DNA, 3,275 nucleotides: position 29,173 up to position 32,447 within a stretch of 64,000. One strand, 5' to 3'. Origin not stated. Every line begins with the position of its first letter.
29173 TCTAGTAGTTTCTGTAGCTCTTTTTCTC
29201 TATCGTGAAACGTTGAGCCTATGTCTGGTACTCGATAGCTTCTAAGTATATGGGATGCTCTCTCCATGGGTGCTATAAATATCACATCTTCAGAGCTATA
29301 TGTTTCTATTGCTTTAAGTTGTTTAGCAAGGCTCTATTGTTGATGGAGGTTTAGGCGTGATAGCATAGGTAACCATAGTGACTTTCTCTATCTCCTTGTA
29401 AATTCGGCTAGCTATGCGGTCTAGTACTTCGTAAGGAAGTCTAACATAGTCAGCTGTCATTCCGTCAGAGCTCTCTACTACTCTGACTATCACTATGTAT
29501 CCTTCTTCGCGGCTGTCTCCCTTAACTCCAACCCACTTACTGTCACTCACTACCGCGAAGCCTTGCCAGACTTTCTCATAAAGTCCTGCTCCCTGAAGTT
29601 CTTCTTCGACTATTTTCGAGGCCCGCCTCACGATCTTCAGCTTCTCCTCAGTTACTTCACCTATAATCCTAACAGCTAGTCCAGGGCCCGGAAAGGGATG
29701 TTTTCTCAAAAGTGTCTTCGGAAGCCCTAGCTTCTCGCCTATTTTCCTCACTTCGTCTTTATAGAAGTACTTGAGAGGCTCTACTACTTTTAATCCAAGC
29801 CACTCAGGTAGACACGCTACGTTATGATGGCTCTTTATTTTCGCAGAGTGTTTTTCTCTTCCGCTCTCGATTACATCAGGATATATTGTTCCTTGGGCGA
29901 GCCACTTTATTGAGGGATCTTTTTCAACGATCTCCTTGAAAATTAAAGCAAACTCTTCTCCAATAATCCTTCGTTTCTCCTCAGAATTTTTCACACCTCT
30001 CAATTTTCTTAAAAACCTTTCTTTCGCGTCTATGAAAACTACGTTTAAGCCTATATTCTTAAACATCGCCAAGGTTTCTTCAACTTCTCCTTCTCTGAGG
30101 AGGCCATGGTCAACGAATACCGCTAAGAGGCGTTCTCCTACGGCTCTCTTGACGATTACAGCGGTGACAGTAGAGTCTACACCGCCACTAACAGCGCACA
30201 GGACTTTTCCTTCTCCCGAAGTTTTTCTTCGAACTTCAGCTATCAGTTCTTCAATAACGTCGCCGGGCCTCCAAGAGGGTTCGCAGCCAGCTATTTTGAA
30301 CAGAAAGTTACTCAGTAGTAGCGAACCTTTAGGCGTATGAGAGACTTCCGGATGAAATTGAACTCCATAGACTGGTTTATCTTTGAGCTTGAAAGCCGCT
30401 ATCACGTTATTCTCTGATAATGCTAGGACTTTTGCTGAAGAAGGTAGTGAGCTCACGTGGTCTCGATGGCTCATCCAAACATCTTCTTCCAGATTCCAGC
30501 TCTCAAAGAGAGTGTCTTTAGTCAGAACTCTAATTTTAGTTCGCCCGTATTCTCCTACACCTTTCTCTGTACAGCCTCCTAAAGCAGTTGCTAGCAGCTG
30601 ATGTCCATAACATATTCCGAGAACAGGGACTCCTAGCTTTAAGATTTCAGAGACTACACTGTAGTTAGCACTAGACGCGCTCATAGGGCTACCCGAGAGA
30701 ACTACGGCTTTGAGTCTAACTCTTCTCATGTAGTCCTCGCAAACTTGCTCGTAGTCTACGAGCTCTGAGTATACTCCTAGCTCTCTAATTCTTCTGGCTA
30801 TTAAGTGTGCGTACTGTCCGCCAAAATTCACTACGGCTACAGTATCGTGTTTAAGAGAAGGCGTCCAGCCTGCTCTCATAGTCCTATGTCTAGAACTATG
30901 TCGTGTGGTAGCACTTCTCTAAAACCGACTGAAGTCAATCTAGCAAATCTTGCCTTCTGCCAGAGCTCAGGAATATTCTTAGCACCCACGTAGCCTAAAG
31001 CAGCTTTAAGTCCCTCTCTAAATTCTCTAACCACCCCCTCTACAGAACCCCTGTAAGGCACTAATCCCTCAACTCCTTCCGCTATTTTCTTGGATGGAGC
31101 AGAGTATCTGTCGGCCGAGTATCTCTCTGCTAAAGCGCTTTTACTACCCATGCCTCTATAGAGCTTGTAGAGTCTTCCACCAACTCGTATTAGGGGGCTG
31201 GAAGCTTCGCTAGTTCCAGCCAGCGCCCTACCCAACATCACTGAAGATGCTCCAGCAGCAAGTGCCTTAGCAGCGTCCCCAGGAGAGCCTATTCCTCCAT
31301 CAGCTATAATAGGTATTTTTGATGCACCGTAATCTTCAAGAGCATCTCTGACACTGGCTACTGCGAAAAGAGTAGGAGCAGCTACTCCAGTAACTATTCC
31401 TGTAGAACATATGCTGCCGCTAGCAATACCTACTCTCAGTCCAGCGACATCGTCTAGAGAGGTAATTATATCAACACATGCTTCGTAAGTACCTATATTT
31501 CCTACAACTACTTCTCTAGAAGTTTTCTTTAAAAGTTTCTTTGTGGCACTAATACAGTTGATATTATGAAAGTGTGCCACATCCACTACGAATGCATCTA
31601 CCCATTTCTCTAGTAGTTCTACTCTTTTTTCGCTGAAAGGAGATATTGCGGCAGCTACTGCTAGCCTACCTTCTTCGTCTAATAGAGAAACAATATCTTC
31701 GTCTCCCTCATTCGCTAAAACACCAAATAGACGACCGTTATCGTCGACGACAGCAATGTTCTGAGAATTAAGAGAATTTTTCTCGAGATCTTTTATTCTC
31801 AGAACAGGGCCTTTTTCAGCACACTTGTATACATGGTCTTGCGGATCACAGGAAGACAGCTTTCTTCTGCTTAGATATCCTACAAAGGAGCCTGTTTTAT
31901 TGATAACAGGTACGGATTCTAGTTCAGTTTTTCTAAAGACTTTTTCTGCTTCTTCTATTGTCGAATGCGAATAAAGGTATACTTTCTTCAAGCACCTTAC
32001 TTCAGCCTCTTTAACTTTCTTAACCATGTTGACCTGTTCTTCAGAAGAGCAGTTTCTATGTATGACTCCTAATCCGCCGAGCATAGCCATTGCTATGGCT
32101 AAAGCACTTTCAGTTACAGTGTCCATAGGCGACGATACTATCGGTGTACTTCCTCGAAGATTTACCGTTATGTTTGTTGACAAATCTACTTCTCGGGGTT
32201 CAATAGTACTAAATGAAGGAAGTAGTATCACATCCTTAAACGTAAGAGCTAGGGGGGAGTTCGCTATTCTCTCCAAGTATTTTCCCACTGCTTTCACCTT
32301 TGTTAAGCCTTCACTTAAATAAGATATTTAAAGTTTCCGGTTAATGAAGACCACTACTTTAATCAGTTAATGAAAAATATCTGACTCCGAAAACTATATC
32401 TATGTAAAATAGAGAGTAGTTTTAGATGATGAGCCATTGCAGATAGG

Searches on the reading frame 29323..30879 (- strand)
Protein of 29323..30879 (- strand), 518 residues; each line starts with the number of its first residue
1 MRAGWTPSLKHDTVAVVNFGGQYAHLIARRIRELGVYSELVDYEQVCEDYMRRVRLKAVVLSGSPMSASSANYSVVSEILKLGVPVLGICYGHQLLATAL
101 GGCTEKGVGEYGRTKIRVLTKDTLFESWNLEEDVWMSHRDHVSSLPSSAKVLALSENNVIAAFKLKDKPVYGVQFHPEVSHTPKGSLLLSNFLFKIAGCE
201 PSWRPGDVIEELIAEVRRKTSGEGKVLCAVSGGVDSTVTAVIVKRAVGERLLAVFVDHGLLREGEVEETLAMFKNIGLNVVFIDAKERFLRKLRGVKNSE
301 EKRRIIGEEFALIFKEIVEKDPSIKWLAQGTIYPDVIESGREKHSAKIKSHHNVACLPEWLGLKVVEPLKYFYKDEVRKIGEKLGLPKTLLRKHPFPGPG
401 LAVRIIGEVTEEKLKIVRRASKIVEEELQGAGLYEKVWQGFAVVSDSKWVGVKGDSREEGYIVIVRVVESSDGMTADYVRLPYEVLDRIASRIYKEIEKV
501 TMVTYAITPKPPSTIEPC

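Call 6: search_protein_families(library=pfam, proteins=[window:29323-30879:-], max_evalue=0.001)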
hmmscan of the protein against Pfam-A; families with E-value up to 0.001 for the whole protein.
window:29323-30879:- (518 aa): 7 families
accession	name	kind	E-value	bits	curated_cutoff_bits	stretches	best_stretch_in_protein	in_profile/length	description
PF00117.34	GATase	-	8.9e-40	136.8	22.8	1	16-195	2-189/190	Glutamine amidotransferase class-I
PF00958.27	GMP_synt_C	-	4e-33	113.8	27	1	426-516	1-91/92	GMP synthase C terminal domain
PF07722.19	Peptidase_C26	-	1.4e-14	54.8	20.5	1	74-178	96-219/219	Peptidase C26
PF02540.23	NAD_synthase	-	4.9e-11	42.7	21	1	219-289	14-85/242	NAD synthase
PF06508.19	QueC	-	0.00017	21.6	22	0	225-286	1-61/210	Queuosine biosynthesis protein QueC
PF03054.22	tRNA_Me_trans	-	0.0005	20.2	20.6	0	225-255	2-31/202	tRNA methyl transferase HUP domain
PF00764.25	Arginosuc_synth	-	0.00058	20.4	27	0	225-292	1-68/162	Arginosuccinate synthase N-terminal HUP domain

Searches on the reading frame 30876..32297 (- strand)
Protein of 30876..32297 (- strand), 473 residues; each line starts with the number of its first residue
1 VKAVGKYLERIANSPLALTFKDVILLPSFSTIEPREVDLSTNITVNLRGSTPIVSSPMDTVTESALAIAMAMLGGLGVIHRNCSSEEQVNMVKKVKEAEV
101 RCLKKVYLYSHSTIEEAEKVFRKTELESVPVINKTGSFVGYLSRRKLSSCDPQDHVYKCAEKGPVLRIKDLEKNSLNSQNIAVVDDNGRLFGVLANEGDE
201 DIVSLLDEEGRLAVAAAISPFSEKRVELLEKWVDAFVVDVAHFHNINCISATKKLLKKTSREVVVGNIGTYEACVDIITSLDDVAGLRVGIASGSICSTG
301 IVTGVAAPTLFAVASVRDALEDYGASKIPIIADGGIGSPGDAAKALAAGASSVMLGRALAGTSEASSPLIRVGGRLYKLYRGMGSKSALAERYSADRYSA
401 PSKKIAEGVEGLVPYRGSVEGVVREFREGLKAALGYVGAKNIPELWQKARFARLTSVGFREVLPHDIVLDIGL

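Call 6: search_protein_families(library=pfam, proteins=[window:30876-32297:-], max_evalue=0.001)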
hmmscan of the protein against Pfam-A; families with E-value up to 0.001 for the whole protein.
window:30876-32297:- (473 aa): 7 families
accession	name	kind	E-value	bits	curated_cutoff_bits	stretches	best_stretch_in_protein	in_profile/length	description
PF00478.31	IMPDH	-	1.7e-109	366.4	25.6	1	17-465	1-345/345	IMP dehydrogenase / GMP reductase domain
PF03060.21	NMO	-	2.8e-11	43.8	28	1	309-367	181-233/331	Nitronate monooxygenase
PF00571.33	CBS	-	3.4e-08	34.1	24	1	106-147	10-51/57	CBS domain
PF01070.24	FMN_dh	-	3.8e-08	33.2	24.9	1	306-359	256-305/350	FMN-dependent dehydrogenase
PF05690.20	ThiG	-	1.4e-05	25.1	23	1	326-364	174-212/247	Thiazole biosynthesis protein ThiG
PF01180.27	DHO_dh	-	6.1e-05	22.8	27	1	311-359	225-272/291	Dihydroorotate dehydrogenase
PF01645.23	Glu_synthase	-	0.00016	21.4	20.4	1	250-358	202-306/369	Conserved region in glutamate synthase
